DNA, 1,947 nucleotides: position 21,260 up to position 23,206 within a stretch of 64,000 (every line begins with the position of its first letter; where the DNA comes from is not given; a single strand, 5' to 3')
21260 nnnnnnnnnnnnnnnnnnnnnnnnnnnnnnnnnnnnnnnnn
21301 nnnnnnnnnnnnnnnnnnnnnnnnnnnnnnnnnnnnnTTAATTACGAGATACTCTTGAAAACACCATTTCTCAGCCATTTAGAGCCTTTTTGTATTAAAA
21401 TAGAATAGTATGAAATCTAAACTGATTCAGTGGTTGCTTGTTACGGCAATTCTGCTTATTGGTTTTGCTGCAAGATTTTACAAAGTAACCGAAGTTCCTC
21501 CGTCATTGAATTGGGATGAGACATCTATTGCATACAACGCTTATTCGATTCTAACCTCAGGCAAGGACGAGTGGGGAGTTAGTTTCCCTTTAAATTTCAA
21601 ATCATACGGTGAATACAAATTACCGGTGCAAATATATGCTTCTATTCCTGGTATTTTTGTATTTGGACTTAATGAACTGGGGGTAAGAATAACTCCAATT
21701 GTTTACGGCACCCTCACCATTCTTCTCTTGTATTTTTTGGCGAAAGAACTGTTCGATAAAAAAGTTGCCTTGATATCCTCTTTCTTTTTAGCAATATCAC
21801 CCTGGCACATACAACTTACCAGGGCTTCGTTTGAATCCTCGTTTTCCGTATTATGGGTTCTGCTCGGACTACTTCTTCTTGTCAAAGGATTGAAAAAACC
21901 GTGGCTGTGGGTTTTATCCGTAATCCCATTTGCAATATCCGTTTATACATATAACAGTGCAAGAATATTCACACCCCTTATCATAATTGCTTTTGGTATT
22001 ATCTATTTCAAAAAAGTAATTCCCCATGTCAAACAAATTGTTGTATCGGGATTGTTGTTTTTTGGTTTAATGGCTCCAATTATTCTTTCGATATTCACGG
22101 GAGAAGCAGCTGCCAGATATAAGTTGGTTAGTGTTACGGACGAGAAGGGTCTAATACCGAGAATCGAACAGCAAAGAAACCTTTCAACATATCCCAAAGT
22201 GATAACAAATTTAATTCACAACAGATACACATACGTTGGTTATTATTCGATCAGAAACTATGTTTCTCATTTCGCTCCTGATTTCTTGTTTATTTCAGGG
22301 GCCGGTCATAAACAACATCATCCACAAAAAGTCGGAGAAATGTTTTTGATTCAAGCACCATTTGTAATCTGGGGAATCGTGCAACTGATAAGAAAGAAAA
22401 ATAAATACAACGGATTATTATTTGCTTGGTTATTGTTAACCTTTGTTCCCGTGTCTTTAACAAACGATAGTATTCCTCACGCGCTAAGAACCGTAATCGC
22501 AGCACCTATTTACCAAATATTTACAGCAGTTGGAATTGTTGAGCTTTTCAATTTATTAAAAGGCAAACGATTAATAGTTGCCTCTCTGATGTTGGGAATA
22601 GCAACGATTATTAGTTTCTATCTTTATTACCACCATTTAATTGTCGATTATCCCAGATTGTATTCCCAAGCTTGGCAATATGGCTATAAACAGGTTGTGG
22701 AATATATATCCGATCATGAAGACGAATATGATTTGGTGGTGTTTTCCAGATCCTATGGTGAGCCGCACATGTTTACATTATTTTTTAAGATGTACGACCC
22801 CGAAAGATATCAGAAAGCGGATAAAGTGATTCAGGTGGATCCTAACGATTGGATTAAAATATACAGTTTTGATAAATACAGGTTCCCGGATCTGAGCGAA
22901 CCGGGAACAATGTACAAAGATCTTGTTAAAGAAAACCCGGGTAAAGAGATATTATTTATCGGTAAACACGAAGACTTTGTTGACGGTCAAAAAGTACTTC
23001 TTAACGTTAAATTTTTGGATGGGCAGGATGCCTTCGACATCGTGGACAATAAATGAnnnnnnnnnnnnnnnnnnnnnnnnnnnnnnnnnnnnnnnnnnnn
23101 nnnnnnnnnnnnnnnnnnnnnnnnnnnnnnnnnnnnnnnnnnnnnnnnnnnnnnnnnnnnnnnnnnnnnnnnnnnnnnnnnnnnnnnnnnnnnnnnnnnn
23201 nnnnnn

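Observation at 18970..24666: PMT_2/GT39-like trio with an embedded polyprenol-phosphate sugar synthase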

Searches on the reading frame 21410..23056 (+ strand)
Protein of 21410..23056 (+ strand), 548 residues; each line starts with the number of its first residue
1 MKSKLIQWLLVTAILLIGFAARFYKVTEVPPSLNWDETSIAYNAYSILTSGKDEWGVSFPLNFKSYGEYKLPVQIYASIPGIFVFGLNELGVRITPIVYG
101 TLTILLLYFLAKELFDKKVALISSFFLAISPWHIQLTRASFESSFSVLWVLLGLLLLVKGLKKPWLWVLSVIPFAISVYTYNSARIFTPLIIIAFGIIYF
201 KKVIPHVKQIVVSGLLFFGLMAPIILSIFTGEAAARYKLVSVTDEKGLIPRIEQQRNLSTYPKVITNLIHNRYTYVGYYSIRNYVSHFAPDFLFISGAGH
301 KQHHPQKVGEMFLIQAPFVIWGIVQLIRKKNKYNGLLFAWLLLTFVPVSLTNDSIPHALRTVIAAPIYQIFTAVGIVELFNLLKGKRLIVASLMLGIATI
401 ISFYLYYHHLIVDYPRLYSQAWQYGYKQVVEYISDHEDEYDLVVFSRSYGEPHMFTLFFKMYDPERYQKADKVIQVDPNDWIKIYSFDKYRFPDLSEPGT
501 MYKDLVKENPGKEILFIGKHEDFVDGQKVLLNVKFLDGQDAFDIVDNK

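Call 5: search_protein_families(library=pfam, proteins=[window:21410-23056:+], max_evalue=0.01)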
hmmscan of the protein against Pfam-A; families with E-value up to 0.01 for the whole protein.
window:21410-23056:+ (548 aa): 2 families
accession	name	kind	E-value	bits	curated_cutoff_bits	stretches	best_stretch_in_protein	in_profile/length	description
PF13231.12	PMT_2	-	1.6e-11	45.1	26.1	1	84-217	16-154/160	Dolichyl-phosphate-mannose-protein mannosyltransferase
PF02366.24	PMT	-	8.7e-07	29.2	22.7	1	14-170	3-169/245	Dolichyl-phosphate-mannose-protein mannosyltransferase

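Call 6: search_protein_families(library=ncbifam, proteins=[window:21410-23056:+], max_evalue=0.01)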
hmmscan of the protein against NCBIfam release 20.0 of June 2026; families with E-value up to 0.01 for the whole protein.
window:21410-23056:+ (548 aa): 2 families
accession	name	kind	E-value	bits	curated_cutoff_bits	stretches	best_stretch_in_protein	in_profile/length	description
TIGR03663.1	TIGR03663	subfamily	2e-08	33.7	126.25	1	9-199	2-180/435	flippase activity-associated protein Agl23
TIGR04154.1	archaeo_STT3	subfamily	4.8e-05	21.9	450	1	93-141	99-148/831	oligosaccharyl transferase, archaeosortase A system-associated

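Call 12: search_solved_structures(query=window:21410-23056:+, max_evalue=1, show_alignments=2)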
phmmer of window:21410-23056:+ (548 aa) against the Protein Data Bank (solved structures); distinct sequences matched with E-value up to 1: 0.

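Call 14: find_encoding_contigs(protein=window:21410-23056:+, flank=10000, max_places=6)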
Protein window:21410-23056:+ (548 aa): 3 contigs read that carry it; 3 places shown.
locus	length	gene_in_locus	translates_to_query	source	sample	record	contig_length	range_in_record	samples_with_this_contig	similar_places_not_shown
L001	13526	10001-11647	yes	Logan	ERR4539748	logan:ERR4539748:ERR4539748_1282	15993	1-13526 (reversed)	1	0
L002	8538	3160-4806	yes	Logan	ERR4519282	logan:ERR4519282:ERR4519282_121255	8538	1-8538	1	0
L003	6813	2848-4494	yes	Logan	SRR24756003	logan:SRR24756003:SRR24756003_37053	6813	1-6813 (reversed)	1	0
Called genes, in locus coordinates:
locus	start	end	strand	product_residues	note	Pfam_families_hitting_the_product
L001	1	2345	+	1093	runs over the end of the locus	PF09586:YfhO (faint), PF10131:PTPS_related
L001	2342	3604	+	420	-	PF09594:GT87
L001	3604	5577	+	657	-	-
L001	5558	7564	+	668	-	-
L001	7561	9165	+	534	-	PF13231:PMT_2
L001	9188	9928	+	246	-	PF00535:Glycos_transf_2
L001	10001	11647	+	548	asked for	PF02366:PMT (weak), PF13231:PMT_2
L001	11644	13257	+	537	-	PF02366:PMT (weak), PF13231:PMT_2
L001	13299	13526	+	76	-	?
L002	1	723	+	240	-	?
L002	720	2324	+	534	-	PF13231:PMT_2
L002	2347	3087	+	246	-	PF00535:Glycos_transf_2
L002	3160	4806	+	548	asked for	PF02366:PMT (weak), PF13231:PMT_2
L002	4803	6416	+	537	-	PF02366:PMT (weak), PF13231:PMT_2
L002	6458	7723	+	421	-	PF01266:DAO, PF01593:Amino_oxidase, PF13450:NAD_binding_8, PF13738:Pyr_redox_3 (faint)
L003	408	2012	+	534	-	PF13231:PMT_2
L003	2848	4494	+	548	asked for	PF02366:PMT (weak), PF13231:PMT_2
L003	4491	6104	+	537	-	PF02366:PMT (weak), PF13231:PMT_2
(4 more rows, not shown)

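Call 15: find_homologous_proteins(query=window:21410-23056:+)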
Query window:21410-23056:+ (548 aa): 1962 proteins with E <= 0.001 among 8000 candidates; the best 120 are listed.
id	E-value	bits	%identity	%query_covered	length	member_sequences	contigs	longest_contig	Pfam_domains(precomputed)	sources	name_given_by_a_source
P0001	0.0e+0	1230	100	100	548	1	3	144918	PF02366.25,PF13231.13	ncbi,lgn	-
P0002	0.0e+0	1229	100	100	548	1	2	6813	PF02366.25,PF13231.13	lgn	-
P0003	0.0e+0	1227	100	100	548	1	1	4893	PF02366.25,PF13231.13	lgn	-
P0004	0.0e+0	1218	99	100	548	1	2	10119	PF02366.25,PF13231.13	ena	-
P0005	0.0e+0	1216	99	100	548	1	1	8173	PF02366.25,PF13231.13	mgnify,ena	mgnify:CR=1 FL=1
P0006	0.0e+0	1192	96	100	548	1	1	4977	PF02366.25,PF13231.13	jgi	-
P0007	0.0e+0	1178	94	100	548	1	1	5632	PF02366.25,PF13231.13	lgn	-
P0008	2.2e-290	983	76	100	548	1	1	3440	PF13231.13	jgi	jgi:4-amino-4-deoxy-L-arabinose transferase-like glycosyltransferase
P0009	1.2e-217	742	62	99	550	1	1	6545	PF02366.25,PF13231.13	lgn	-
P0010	1.4e-214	732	59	100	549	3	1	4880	PF02366.25,PF13231.13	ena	-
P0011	6.1e-214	730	59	98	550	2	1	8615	PF02366.25,PF13231.13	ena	-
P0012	2.6e-213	728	59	98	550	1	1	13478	PF02366.25,PF13231.13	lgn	-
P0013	2.3e-212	725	59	99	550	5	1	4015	PF02366.25,PF13231.13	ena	-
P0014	1.5e-211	722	60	98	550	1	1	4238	PF02366.25,PF13231.13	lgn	-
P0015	3.3e-211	721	60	98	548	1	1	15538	PF02366.25,PF13231.13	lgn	-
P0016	4.8e-211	721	60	97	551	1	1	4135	PF02366.25,PF13231.13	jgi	jgi:4-amino-4-deoxy-L-arabinose transferase-like glycosyltransferase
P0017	5.2e-211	721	59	99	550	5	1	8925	PF02366.25,PF13231.13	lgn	-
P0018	6.6e-211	720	60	98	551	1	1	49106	PF02366.25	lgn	-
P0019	7.1e-211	720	60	99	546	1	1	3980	PF02366.25,PF13231.13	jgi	jgi:4-amino-4-deoxy-L-arabinose transferase-like glycosyltransferase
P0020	1.0e-210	720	60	99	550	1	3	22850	PF02366.25,PF13231.13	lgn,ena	-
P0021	1.6e-210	719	59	97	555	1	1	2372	PF02366.25,PF13231.13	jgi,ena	-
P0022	4.0e-210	718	59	100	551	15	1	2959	PF02366.25,PF13231.13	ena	-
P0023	5.7e-210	717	60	97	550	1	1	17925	PF02366.25,PF13231.13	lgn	-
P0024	9.8e-210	716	59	97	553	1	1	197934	PF02366.25,PF13231.13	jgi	jgi:4-amino-4-deoxy-L-arabinose transferase-like glycosyltransferase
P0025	1.0e-209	716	59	99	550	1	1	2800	PF02366.25,PF13231.13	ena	-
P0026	1.3e-209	716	59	99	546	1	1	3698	PF02366.25,PF13231.13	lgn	-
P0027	2.0e-209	715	59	99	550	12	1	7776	PF02366.25,PF13231.13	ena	-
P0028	2.1e-209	715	59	98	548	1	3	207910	PF13231.13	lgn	-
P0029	2.1e-209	715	59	99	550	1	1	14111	PF02366.25,PF13231.13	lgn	-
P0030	3.1e-209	715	60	98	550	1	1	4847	PF02366.25,PF13231.13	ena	-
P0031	3.9e-209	714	59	99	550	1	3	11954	PF02366.25,PF13231.13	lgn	-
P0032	5.6e-209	714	58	99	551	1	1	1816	PF02366.25,PF13231.13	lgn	-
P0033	7.6e-209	713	59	100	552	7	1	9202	PF02366.25,PF13231.13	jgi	jgi:4-amino-4-deoxy-L-arabinose transferase-like glycosyltransferase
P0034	2.7e-208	712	58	100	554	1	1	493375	PF02366.25,PF13231.13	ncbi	-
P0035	1.4e-207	709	58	100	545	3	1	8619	PF02366.25,PF13231.13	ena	-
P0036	1.9e-207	709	57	100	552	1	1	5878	PF02366.25,PF13231.13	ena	-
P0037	4.1e-207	708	59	99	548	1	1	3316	PF02366.25,PF13231.13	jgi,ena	-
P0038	7.2e-207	707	59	99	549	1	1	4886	PF02366.25,PF13231.13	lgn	-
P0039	7.5e-207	707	58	99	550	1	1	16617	PF02366.25,PF13231.13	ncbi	-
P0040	8.9e-207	707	59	96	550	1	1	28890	PF02366.25,PF13231.13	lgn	-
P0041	9.7e-207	706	57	99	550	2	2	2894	PF02366.25,PF13231.13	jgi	jgi:4-amino-4-deoxy-L-arabinose transferase-like glycosyltransferase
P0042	1.3e-206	706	57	99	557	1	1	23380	PF02366.25,PF13231.13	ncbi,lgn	-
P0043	1.6e-206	706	59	96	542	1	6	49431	PF13231.13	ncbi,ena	ncbi:MAG: glycosyltransferase family 39 protein [Patescibacteria group bacterium]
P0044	2.1e-206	705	57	100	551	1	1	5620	PF02366.25,PF13231.13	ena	-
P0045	2.2e-206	705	58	99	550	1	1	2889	PF02366.25,PF13231.13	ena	-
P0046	2.3e-206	705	59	100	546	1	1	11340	PF02366.25,PF13231.13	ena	-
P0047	3.7e-206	705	56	100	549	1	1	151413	PF02366.25,PF13231.13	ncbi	-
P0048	7.0e-206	704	59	96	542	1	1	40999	PF02366.25,PF13231.13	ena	-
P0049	7.2e-206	704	57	100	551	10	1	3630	PF02366.25,PF13231.13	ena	-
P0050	1.0e-205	703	56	100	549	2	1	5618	PF02366.25,PF13231.13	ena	-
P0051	1.4e-205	703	59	96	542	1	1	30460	PF02366.25,PF13231.13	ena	-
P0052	1.7e-205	702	57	98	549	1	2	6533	PF02366.25,PF13231.13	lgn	-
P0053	2.3e-205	702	60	97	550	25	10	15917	PF02366.25,PF13231.13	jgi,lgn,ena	-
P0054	3.0e-205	702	57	99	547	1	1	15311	PF02366.25,PF13231.13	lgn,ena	-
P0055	3.4e-205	701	59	96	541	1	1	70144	PF02366.25,PF13231.13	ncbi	-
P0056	3.8e-205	701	59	96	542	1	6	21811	PF02366.25,PF13231.13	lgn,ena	-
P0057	3.8e-205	701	58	100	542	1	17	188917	PF02366.25,PF13231.13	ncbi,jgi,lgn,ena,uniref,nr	ncbi:hypothetical protein A2130_03440 [Candidatus Woesebacteria bacterium GWC2_33_12]|uniref:Glycosy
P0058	3.9e-205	701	59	96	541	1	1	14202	PF02366.25,PF13231.13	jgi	jgi:4-amino-4-deoxy-L-arabinose transferase-like glycosyltransferase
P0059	4.7e-205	701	59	100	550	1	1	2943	PF02366.25,PF13231.13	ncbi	-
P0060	5.6e-205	701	58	98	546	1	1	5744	PF02366.25,PF13231.13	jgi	jgi:4-amino-4-deoxy-L-arabinose transferase-like glycosyltransferase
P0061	6.6e-205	700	58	100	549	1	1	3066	PF02366.25,PF13231.13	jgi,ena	-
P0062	8.9e-205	700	58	99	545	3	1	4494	PF02366.25,PF13231.13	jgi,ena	-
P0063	9.3e-205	700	57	98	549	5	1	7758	PF02366.25,PF13231.13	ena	-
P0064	9.5e-205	700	58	100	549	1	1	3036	PF02366.25,PF13231.13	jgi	jgi:4-amino-4-deoxy-L-arabinose transferase-like glycosyltransferase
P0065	1.1e-204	700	57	99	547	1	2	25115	PF02366.25,PF13231.13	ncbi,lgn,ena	-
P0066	1.6e-204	699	60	98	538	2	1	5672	PF02366.25,PF13231.13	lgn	-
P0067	2.7e-204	698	58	97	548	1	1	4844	PF02366.25,PF13231.13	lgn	-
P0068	3.2e-204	698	58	100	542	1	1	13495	PF02366.25,PF13231.13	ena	-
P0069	3.6e-204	698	57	99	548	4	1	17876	PF02366.25,PF13231.13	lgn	-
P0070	3.9e-204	698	56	100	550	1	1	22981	PF02366.25,PF13231.13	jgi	jgi:4-amino-4-deoxy-L-arabinose transferase-like glycosyltransferase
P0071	4.2e-204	698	57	100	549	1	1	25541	PF02366.25,PF13231.13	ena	-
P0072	5.4e-204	697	56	99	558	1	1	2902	PF02366.25,PF13231.13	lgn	-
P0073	5.6e-204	697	59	98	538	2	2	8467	PF02366.25,PF13231.13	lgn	-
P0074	6.0e-204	697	57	100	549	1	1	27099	PF02366.25,PF13231.13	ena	-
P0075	9.9e-204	697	58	98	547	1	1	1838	PF02366.25,PF13231.13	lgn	-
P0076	1.2e-203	696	59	100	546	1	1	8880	PF02366.25,PF13231.13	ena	-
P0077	1.8e-203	696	58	100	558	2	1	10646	PF13231.13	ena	-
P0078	2.4e-203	695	57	99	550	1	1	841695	PF02366.25,PF13231.13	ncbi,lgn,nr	ncbi:MAG: glycosyltransferase family 39 protein [bacterium]|nr:MAG: glycosyltransferase family 39 pr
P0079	2.6e-203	695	57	100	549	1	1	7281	PF02366.25,PF13231.13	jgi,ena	jgi:4-amino-4-deoxy-L-arabinose transferase-like glycosyltransferase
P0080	2.6e-203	695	59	96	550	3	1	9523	PF02366.25,PF13231.13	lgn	-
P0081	2.8e-203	695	57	97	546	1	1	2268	PF13231.13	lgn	-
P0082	3.2e-203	695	57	97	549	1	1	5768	PF02366.25,PF13231.13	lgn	-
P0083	4.1e-203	694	56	99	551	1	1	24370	PF02366.25,PF13231.13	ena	-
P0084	4.7e-203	694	58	97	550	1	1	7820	PF13231.13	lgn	-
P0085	4.9e-203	694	58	96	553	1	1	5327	PF02366.25,PF13231.13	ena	-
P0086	5.2e-203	694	56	100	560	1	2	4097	PF13231.13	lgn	-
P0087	6.7e-203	694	57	99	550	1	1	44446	PF02366.25,PF13231.13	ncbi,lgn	ncbi:MAG: glycosyltransferase family 39 protein [Microgenomates group bacterium]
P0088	7.9e-203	694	57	99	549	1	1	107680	PF02366.25,PF13231.13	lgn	-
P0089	8.5e-203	693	57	100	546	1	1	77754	PF02366.25,PF13231.13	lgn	-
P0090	9.7e-203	693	56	100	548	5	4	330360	PF02366.25,PF13231.13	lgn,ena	-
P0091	2.0e-202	692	58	98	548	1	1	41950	PF02366.25,PF13231.13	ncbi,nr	ncbi:MAG: glycosyltransferase family 39 protein [bacterium]|nr:glycosyltransferase family 39 protein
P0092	2.1e-202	692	58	100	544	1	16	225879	PF02366.25,PF13231.13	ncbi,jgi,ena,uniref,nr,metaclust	ncbi:MAG: hypothetical protein UR39_C0001G0103 [Candidatus Woesebacteria bacterium GW2011_GWA1_33_30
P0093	2.3e-202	692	57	96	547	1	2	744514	PF02366.25,PF13231.13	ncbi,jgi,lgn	-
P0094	2.6e-202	692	57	97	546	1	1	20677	PF13231.13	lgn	-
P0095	3.5e-202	691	58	96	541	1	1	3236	PF02366.25,PF13231.13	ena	-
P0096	3.7e-202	691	57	98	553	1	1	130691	PF02366.25,PF13231.13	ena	-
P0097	4.3e-202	691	56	100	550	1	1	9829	PF02366.25,PF13231.13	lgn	-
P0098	4.9e-202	691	57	97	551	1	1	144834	PF02366.25,PF13231.13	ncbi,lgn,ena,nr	ncbi:MAG: Uncharacterized protein G01um10147_61 [Microgenomates group bacterium Gr01-1014_7]|nr:MAG:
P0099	5.4e-202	691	56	99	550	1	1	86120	PF02366.25,PF13231.13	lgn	-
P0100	6.7e-202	691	57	97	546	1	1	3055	PF13231.13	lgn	-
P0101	9.3e-202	690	57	97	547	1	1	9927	PF02366.25,PF13231.13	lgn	-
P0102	9.6e-202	690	56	100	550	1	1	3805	PF02366.25,PF13231.13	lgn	-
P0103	9.6e-202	690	56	97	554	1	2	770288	PF02366.25,PF13231.13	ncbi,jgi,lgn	-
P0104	1.1e-201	690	56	100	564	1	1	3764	PF13231.13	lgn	-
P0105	1.4e-201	689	57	97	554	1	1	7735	PF02366.25,PF13231.13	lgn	-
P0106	1.4e-201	689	57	99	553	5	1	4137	PF02366.25,PF13231.13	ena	-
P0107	1.5e-201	689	56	100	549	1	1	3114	PF02366.25,PF13231.13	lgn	-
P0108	1.5e-201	689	56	100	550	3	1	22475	PF13231.13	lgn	-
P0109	1.6e-201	689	57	100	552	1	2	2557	PF02366.25,PF13231.13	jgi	jgi:4-amino-4-deoxy-L-arabinose transferase-like glycosyltransferase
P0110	1.7e-201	689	56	97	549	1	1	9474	PF02366.25,PF13231.13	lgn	-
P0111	2.5e-201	689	55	100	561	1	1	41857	PF13231.13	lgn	-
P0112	2.8e-201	688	56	99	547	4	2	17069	PF02366.25,PF13231.13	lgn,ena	-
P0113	4.8e-201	688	56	97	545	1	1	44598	PF13231.13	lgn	-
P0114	4.8e-201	688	57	97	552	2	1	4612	PF02366.25,PF13231.13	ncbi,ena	-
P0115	5.1e-201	688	58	98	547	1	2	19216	PF02366.25,PF13231.13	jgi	-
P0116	5.5e-201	687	56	100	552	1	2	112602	PF02366.25,PF13231.13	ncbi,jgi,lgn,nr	ncbi:MAG: hypothetical protein ACD_26C00034G0071 [uncultured bacterium]|nr:MAG: hypothetical protein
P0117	5.5e-201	687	56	97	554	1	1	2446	PF02366.25,PF13231.13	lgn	-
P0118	7.5e-201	687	57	96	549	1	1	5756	PF02366.25,PF13231.13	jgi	jgi:4-amino-4-deoxy-L-arabinose transferase-like glycosyltransferase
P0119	1.2e-200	686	56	100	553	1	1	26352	PF13231.13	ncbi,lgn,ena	-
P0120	1.4e-200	686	56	96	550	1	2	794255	PF02366.25,PF13231.13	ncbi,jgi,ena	-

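Call 16: find_encoding_contigs(protein=P0057, flank=10000, max_places=2)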
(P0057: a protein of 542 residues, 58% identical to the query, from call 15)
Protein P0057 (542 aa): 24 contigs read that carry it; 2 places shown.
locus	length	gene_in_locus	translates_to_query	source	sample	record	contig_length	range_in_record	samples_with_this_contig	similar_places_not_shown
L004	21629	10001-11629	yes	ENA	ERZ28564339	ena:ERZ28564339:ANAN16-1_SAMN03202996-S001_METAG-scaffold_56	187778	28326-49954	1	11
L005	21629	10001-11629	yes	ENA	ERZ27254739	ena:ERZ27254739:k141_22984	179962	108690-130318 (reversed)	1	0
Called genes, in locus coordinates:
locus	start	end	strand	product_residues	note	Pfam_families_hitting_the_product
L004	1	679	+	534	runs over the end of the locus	-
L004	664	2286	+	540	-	-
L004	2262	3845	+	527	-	-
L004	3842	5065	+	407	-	PF09594:GT87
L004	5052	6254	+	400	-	PF26314:MptA_B_family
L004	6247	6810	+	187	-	-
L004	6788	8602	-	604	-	-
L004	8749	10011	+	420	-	PF13231:PMT_2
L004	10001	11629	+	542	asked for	PF02366:PMT (weak), PF13231:PMT_2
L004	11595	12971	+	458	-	PF13231:PMT_2 (weak)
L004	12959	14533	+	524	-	PF02366:PMT (weak), PF13231:PMT_2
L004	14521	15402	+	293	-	PF00535:Glycos_transf_2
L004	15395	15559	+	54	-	-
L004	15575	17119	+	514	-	PF05970:PIF1, PF13245:AAA_19, PF13604:AAA_30, PF01443:Viral_helicase1 (faint), PF02689:Herpes_Helicase (faint), PF03266:NTPase_1 (faint), PF13401:AAA_22 (faint), PF13538:UvrD_C_2 (weak)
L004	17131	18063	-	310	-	PF02729:OTCace_N, PF00185:OTCace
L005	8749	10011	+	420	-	PF13231:PMT_2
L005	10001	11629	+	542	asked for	PF02366:PMT (weak), PF13231:PMT_2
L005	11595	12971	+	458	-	PF13231:PMT_2 (weak)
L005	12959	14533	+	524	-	PF02366:PMT (weak), PF13231:PMT_2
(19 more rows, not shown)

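Call 17: find_encoding_contigs(protein=P0078, flank=10000, max_places=2)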
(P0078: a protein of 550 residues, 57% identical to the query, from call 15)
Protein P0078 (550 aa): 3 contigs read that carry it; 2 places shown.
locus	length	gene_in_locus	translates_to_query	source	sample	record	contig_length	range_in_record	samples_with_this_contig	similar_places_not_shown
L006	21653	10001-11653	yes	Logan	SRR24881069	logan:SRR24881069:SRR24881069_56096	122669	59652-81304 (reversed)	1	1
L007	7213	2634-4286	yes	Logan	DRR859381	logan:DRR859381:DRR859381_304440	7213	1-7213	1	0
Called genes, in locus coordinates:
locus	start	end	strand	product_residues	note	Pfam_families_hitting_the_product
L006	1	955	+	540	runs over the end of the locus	-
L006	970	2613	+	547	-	PF13231:PMT_2 (weak)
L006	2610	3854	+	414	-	PF09594:GT87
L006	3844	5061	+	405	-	-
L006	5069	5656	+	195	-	-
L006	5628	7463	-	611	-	-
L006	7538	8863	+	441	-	PF13231:PMT_2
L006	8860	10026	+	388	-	PF13231:PMT_2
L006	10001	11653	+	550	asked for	PF02366:PMT, PF13231:PMT_2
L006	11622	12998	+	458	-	PF13231:PMT_2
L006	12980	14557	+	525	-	PF02366:PMT, PF13231:PMT_2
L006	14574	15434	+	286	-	PF00535:Glycos_transf_2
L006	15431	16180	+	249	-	PF00106:adh_short, PF01370:Epimerase (faint), PF02719:Polysacc_synt_2 (weak), PF08659:KR, PF13561:adh_short_C2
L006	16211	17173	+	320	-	PF13439:Glyco_transf_4, PF00534:Glycos_transf_1, PF13692:Glyco_trans_1_4, PF20706:GT4-conflict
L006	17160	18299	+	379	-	-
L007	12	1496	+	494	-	PF13231:PMT_2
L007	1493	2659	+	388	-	PF13231:PMT_2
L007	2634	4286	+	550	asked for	PF02366:PMT, PF13231:PMT_2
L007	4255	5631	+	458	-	PF13231:PMT_2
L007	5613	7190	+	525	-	PF02366:PMT, PF13231:PMT_2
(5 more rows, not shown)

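Call 18: find_encoding_contigs(protein=P0103, flank=10000, max_places=2)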
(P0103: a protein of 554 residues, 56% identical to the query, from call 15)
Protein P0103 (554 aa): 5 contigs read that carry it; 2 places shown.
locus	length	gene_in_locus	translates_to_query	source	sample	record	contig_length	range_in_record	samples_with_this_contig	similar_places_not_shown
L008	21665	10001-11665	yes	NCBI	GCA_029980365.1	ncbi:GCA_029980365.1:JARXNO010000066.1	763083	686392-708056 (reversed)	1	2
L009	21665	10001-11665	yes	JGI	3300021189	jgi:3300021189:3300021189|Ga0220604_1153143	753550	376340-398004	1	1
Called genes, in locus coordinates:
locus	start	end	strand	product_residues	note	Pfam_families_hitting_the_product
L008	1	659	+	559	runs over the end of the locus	-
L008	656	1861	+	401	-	PF09594:GT87 (weak)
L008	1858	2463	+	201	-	-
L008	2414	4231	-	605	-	-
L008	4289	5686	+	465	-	PF13231:PMT_2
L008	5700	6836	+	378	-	-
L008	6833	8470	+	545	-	PF02366:PMT, PF13231:PMT_2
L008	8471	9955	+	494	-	PF02366:PMT, PF13231:PMT_2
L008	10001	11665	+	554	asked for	PF02366:PMT, PF13231:PMT_2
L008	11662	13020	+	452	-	PF02366:PMT (weak)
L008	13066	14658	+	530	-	PF13231:PMT_2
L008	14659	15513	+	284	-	PF00535:Glycos_transf_2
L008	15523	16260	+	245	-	PF00106:adh_short, PF01370:Epimerase, PF08659:KR, PF13561:adh_short_C2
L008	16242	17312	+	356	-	PF13579:Glyco_trans_4_4 (faint), PF13439:Glyco_transf_4, PF00534:Glycos_transf_1, PF13692:Glyco_trans_1_4, PF20706:GT4-conflict (weak), PF13524:Glyco_trans_1_2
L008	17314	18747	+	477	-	PF09852:DUF2079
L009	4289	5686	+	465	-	PF13231:PMT_2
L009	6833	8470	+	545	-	PF02366:PMT, PF13231:PMT_2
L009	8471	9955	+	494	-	PF02366:PMT, PF13231:PMT_2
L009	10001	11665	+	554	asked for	PF02366:PMT, PF13231:PMT_2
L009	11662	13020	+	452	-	PF02366:PMT (weak)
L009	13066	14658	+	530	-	PF13231:PMT_2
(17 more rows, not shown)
